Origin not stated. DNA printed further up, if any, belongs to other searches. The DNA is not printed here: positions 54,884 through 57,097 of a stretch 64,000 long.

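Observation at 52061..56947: TetR - perfect 19-bp palindrome - MmpL - methyltransferase/aminotransferase fusion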

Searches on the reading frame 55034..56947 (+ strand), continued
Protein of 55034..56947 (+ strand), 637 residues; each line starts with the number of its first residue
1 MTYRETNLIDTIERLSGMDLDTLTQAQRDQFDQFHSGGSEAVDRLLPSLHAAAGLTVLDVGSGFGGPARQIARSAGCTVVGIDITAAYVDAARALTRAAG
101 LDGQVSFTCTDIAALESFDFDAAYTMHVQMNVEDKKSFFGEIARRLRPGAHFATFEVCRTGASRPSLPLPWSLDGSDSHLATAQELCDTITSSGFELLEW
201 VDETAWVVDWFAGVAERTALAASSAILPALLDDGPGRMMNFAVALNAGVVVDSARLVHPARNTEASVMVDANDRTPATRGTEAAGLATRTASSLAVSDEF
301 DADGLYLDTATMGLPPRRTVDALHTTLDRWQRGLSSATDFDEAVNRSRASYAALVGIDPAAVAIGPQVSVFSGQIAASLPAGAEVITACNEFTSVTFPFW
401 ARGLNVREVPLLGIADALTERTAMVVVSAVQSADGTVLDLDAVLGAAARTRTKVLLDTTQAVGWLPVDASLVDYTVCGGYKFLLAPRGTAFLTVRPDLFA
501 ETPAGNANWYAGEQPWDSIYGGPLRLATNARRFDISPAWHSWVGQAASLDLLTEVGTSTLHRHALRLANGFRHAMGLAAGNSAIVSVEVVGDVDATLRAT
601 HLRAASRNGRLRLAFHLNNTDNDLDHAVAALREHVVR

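Call 16: find_encoding_contigs(protein=P0122, flank=1000, max_places=3)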
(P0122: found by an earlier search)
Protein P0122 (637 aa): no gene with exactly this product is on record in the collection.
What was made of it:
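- On Genuine bifunctional MTase-PLP fusion protein: The reads of the source record are not accessible, and the record was not retrievable (call 16).
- I could not retrieve the reads or the identity of the source record (call 16).
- Tried and rejected: Looking up P0122 to name the source record returned "not on record" (call 16).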

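Call 19: find_encoding_contigs(protein=P0002, flank=4000, max_places=3)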
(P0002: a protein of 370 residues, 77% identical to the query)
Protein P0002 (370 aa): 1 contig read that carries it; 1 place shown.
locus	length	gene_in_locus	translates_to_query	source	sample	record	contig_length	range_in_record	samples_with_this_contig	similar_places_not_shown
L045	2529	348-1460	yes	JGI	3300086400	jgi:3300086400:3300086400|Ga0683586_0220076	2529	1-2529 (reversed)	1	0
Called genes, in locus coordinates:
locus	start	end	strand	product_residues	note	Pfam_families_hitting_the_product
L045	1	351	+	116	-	?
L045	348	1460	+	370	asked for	PF00266:Aminotran_5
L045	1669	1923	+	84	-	-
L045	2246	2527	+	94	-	?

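Call 20: find_encoding_contigs(protein=P0003, flank=4000, max_places=3)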
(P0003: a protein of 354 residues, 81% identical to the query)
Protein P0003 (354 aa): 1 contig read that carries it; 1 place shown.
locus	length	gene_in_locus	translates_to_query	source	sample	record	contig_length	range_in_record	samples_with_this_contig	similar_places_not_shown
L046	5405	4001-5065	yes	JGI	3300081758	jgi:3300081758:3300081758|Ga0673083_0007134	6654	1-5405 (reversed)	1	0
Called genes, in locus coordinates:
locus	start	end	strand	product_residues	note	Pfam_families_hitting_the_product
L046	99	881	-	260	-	PF00440:TetR_N (faint), PF13305:TetR_C_33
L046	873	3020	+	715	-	PF03176:MMPL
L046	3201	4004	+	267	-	PF02353:CMAS, PF13489:Methyltransf_23, PF01209:Ubie_methyltran, PF13847:Methyltransf_31, PF08241:Methyltransf_11, PF08242:Methyltransf_12, PF13649:Methyltransf_25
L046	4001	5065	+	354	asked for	PF00266:Aminotran_5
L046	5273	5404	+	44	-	?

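Call 21: find_encoding_contigs(protein=P0124, flank=3000, max_places=4)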
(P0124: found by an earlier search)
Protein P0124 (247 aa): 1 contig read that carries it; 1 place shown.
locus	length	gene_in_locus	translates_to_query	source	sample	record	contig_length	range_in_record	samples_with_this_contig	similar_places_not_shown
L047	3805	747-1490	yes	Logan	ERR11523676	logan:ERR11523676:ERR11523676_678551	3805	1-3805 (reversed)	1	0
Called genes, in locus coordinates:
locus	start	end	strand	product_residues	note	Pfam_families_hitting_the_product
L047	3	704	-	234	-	?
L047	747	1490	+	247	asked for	PF00440:TetR_N (weak), PF13305:TetR_C_33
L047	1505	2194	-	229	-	-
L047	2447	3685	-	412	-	PF07690:MFS_1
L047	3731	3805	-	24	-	?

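Call 29: search_protein_families(library=ncbifam, proteins=[P0121, P0001, P0123], max_evalue=0.001)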
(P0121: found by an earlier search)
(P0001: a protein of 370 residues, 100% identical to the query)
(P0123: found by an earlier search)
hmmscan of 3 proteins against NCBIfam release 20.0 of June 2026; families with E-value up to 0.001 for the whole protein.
P0121 (266 aa): 32 families (the best 25 are shown)
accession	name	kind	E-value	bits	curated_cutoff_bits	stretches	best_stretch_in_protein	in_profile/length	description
NF045667.1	MTase_DVU1556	equivalog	5.5e-15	55.4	155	1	34-212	3-177/213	DVU_1556 family methyltransferase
TIGR01983.1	UbiG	equivalog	3.9e-12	46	102.95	1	50-153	46-150/228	bifunctional 2-polyprenyl-6-hydroxyphenol methylase/3-demethylubiquinol 3-O-methyltransferase UbiG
NF043040.1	corrin_prot_MT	hypoth_equivalog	1.8e-09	37.3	180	1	48-152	36-145/216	corrinoid protein-associated methyltransferase CpaM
NF041675.1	sarc_dimgly_tmase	equivalog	4.1e-09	36.8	550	1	52-156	65-171/278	sarcosine/dimethylglycine N-methyltransferase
NF040703.1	cyclopro_CfaB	exception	9.7e-09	34.5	650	1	40-122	146-231/393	C17 cyclopropane fatty acid synthase CfaB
NF041943.1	GPPMT_Stmyces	equivalog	2e-08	34.5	400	1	38-159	61-184/272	geranyl diphosphate 2-C-methyltransferase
NF053839.1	CPFASynBruc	equivalog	2.3e-08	33.4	600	1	49-160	170-282/410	cyclopropane fatty acid synthase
TIGR02021.1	BchM-ChlM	equivalog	3.1e-08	33.3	158.9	1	36-130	35-129/218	magnesium protoporphyrin IX methyltransferase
TIGR01934.1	MenG_MenH_UbiE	subfamily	4.6e-08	32.6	158.35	1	48-160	34-147/223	ubiquinone/menaquinone biosynthesis methyltransferase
NF008823.0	PRK11873.1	subfamily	1.2e-07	31.5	263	1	53-160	77-187/272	arsenite methyltransferase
NF047649.1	MTase_UXPK_star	exception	1.3e-07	31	460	1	53-152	77-179/283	methyltransferase/UXPK-star double selenoprotein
NF001244.0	PRK00216.1-5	equivalog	3.1e-07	29.9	216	1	49-159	44-158/236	bifunctional demethylmenaquinone methyltransferase/2-methoxy-6-polyprenyl-1,4-benzoquinol methylase UbiE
NF008686.0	PRK11705.1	equivalog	6.3e-07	28.8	400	1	46-152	160-263/383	cyclopropane fatty acyl phospholipid synthase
NF052510.1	methyltran_MpqE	exception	1e-06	28.3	335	1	51-160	44-157/234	methyl-plastoquinone biosynthesis methyltransferase MpqE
NF045825.1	FAmtase_mtf2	equivalog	1.1e-06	28.1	400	1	53-153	58-157/248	fatty-acid O-methyltransferase Mtf2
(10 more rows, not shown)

P0001 (370 aa): 11 families
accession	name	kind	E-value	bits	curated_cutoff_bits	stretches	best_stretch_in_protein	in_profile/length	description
TIGR01977.1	am_tr_V_EF2568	hypoth_equivalog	3.6e-10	39.4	377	1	147-229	130-214/376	cysteine desulfurase family protein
TIGR04343.1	egtE_PLP_lyase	equivalog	1.1e-09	37.5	400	1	36-334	13-322/370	ergothioneine biosynthesis PLP-dependent enzyme EgtE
TIGR01979.1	sufS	subfamily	2.9e-09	36.3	475.1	1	147-302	152-305/403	SufS family cysteine desulfurase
TIGR01976.1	am_tr_V_VC1184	hypoth_equivalog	1.2e-08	34.7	352.35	1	36-239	18-243/401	cysteine desulfurase-like protein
NF041166.1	f2_encap_cargo1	exception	2.3e-07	30.3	800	1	148-237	380-470/623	family 2A encapsulin nanocompartment cargo protein cysteine desulfurase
TIGR01814.1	kynureninase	equivalog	1.3e-06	27.6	246.4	1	147-308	162-320/400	kynureninase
NF008126.0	PRK10874.1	equivalog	4.5e-06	26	607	1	147-307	153-311/401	cysteine desulfurase CsdA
TIGR03402.1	FeS_nifS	equivalog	5.4e-06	25.4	530.75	0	147-228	129-211/379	cysteine desulfurase NifS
NF006791.0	PRK09295.1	equivalog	6.6e-06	25.5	661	1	147-295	157-304/406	cysteine desulfurase SufS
TIGR03392.1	FeS_syn_CsdA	equivalog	1.1e-05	24.8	493.6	1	148-311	151-312/398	cysteine desulfurase CsdA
NF040779.1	Sec_lyase_SclA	exception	0.00076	18.5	525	0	147-221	129-205/378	selenocysteine lyase SclA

P0123 (715 aa): 7 families
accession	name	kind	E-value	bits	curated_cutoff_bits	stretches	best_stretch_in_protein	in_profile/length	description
NF052608.1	TrhMmycExpMmpL3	equivalog_domain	2.6e-111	373.6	1400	2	346-705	384-754/992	trehalose monomycolate exporter MmpL3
TIGR00833.1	actII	subfamily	1.3e-41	142.8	874.7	2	69-422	63-421/910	MMPL family RND transporter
TIGR00921.1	2A067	subfamily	8.8e-28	96.8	351.9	2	142-326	548-731/733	hydrophobe/amphiphile efflux-3 (HAE3) family transporter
TIGR03480.1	HpnN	hypoth_equivalog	3.5e-12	45.1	751.85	2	151-447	246-529/862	hopanoid biosynthesis associated RND transporter like protein HpnN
TIGR00918.1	2A060602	subfamily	9.3e-06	23.6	1120.4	1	208-329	436-557/1145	transmembrane receptor Patched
TIGR01129.1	secD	equivalog_domain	4.2e-05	22.9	244.4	1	149-324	221-395/397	protein translocase subunit SecD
NF052374.1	HopndTporHpnN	equivalog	0.00093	17.4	1100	1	153-448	251-533/858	hopanoid transporter HpnN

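Call 30: search_solved_structures(query=P0001, max_evalue=0.00001)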
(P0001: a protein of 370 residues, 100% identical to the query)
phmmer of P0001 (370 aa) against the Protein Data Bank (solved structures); distinct sequences matched with E-value up to 0.00001: 4.
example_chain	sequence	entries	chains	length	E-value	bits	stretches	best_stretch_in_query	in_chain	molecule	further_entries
8kg1_A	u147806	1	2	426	4.1e-08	36.2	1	147-257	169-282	cysteine desulfurase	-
1elq_A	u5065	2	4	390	2.3e-07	33.7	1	128-295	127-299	L-CYSTEINE/L-CYSTINE C-S LYASE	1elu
1t3i_A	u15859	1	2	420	3.8e-07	33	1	149-305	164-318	Probable cysteine desulfurase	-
1n2t_A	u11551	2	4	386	1.6e-06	30.9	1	127-295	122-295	L-cysteine/cystine lyase C-DES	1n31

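Call 31: search_solved_structures(query=P0121, max_evalue=0.00001)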
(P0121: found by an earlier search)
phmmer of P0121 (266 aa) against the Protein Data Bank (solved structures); distinct sequences matched with E-value up to 0.00001: 24.
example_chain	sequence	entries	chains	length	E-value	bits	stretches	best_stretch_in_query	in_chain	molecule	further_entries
4pne_A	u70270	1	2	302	1.6e-17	67.2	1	51-207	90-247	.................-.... protein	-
6uv6_A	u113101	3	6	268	5.3e-14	55.7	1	40-242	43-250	D-glucose O-methyltransferase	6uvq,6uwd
5wp5_A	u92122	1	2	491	8.8e-14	55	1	35-169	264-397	Phosphomethylethanolamine N-methyltransferase 2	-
7v6h_A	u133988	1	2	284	5.3e-13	52.4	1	43-214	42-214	Cyclopropane fatty-acyl-phospholipid synthase-like methyltransferase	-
5wp4_A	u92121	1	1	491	1.1e-12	51.3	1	35-166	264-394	Phosphoethanolamine N-methyltransferase 1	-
3bus_A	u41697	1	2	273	3.3e-12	49.8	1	41-154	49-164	Methyltransferase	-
8zc8_A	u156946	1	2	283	1.8e-11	47.5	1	42-154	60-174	MitM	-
21zq_A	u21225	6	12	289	1.8e-11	47.4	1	42-154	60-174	MitM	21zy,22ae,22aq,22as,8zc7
5gm1_A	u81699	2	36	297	3.8e-10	43.1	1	41-205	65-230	O-methylransferase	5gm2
4r6w_A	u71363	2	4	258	1.8e-08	37.6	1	34-196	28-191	Phosphoethanolamine N-methyltransferase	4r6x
3ujd_A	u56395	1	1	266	1.8e-08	37.6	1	34-196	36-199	Phosphoethanolamine N-methyltransferase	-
3uj6_A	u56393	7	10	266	1.8e-08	37.6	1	34-196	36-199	Phosphoethanolamine N-methyltransferase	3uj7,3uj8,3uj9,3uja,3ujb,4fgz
3ujc_A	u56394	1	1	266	2.6e-08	37.1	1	34-196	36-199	Phosphoethanolamine N-methyltransferase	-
4ine_A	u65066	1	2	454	3.5e-08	36.6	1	53-152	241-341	Protein PMT-2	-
3bkw_A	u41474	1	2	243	5.6e-08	36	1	47-174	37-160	S-adenosylmethionine dependent methyltransferase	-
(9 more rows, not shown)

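Call 32: search_protein_representatives(protein=window:55034-56944:+)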
Query: 637 residues. Proteins with E-value up to 0.001 (for the whole library): 10778; up to 1e-10: 2980; up to 1e-30: 437. The best 150 are listed.
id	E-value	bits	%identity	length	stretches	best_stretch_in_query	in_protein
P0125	2.2e-103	363.4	62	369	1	288-587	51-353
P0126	8.1e-101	355.0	54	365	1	289-630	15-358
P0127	7.3e-98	345.2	54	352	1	298-635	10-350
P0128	3.6e-87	309.9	60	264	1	1-250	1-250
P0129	3.8e-87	309.9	49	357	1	294-632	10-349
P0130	1.9e-86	307.5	59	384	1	290-550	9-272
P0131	2.7e-86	307.1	48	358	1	290-633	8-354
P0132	1.8e-84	301.0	48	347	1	296-632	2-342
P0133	2.2e-84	300.7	47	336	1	305-630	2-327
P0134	2.9e-84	300.3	48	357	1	296-631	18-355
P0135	1.2e-83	298.3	48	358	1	299-633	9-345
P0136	1.2e-83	298.3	46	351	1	297-633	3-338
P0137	2.3e-82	294.0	47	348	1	298-632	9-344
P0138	1.1e-81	291.8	48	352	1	300-631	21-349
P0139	7.5e-80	285.7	45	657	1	284-631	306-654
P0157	2.9e-65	237.6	50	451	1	288-558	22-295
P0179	7.5e-59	216.4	48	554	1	350-622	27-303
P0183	5.8e-57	210.2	37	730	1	293-631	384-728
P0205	4.4e-53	197.3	49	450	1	298-545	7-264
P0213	3.2e-51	191.2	50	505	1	340-577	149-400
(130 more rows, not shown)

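Call 33: search_protein_families(library=pfam, proteins=[P0139, P0183, P0179, P0213, P0157, P0205], max_evalue=0.001)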
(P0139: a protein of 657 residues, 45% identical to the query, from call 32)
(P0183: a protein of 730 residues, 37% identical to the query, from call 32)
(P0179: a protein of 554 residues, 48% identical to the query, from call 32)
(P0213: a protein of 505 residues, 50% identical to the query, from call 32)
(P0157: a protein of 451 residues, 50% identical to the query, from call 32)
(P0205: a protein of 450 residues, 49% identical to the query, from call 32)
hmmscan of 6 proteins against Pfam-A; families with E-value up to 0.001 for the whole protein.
P0139 (657 aa): 1 family
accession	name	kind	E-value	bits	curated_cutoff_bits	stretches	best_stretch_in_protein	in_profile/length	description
PF00266.25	Aminotran_5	-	2e-16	60.4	21.5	1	432-598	127-291/371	Aminotransferase class-V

P0183 (730 aa): 2 families
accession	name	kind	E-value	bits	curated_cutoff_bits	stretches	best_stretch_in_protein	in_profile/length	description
PF00202.27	Aminotran_3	-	2.5e-31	109.2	30.5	1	15-276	73-370/403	Aminotransferase class-III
PF00266.25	Aminotran_5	-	1.3e-16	61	21.5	1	434-668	44-291/371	Aminotransferase class-V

P0179 (554 aa): 1 family
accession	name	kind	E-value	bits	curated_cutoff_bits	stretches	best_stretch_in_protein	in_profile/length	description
PF00266.25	Aminotran_5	-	9e-09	35.2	21.5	1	90-188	128-227/371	Aminotransferase class-V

P0213 (505 aa): 1 family
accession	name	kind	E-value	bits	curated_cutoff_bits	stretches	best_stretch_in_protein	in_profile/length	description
PF00266.25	Aminotran_5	-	1.1e-12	48.1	21.5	1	154-400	46-293/371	Aminotransferase class-V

P0157 (451 aa): 1 family
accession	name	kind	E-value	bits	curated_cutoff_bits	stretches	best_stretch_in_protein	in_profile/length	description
PF00266.25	Aminotran_5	-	3.1e-17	63.1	21.5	1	40-298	3-277/371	Aminotransferase class-V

P0205 (450 aa): 1 family
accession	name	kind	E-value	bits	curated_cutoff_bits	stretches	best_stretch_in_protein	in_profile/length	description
PF00266.25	Aminotran_5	-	5.3e-11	42.5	21.5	1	47-221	39-221/371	Aminotransferase class-V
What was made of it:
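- On Genuine bifunctional MTase-PLP fusion protein: The longer AT homologues carry no MTase (call 33).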

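Call 34: find_encoding_contigs(protein=P0014, flank=4000, max_places=2)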
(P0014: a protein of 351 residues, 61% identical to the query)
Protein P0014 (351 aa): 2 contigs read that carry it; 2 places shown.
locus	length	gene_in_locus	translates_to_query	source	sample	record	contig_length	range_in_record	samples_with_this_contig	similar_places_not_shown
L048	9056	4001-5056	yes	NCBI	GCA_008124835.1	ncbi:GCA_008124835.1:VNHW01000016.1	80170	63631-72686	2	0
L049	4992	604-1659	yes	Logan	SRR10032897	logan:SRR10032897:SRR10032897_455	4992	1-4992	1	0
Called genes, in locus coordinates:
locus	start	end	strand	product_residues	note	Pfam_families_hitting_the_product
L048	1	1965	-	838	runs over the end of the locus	PF13491:FtsK_4TM, PF17854:FtsK_alpha, PF01580:FtsK_SpoIIIE, PF09397:FtsK_gamma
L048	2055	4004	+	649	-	PF20434:BD-FAE (weak), PF00326:Peptidase_S9, PF01738:DLH (weak)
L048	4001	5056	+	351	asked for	PF00266:Aminotran_5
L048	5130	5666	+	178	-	PF04542:Sigma70_r2, PF08281:Sigma70_r4_2, PF04545:Sigma70_r4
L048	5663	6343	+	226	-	PF13490:zf-HC2 (weak)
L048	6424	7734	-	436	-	PF13229:Beta_helix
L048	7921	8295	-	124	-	PF04978:MST, PF12867:DinB_2 (weak)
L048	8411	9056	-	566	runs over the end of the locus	PF00753:Lactamase_B, PF12706:Lactamase_B_2, PF22505:RNase_J_b_CASP, PF07521:RMMBL, PF17770:RNase_J_C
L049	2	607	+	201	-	?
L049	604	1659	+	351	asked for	PF00266:Aminotran_5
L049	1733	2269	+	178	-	PF04542:Sigma70_r2, PF08281:Sigma70_r4_2, PF04545:Sigma70_r4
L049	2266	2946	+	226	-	PF13490:zf-HC2 (weak)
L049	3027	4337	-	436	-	PF13229:Beta_helix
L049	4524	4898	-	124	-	PF04978:MST, PF12867:DinB_2 (weak)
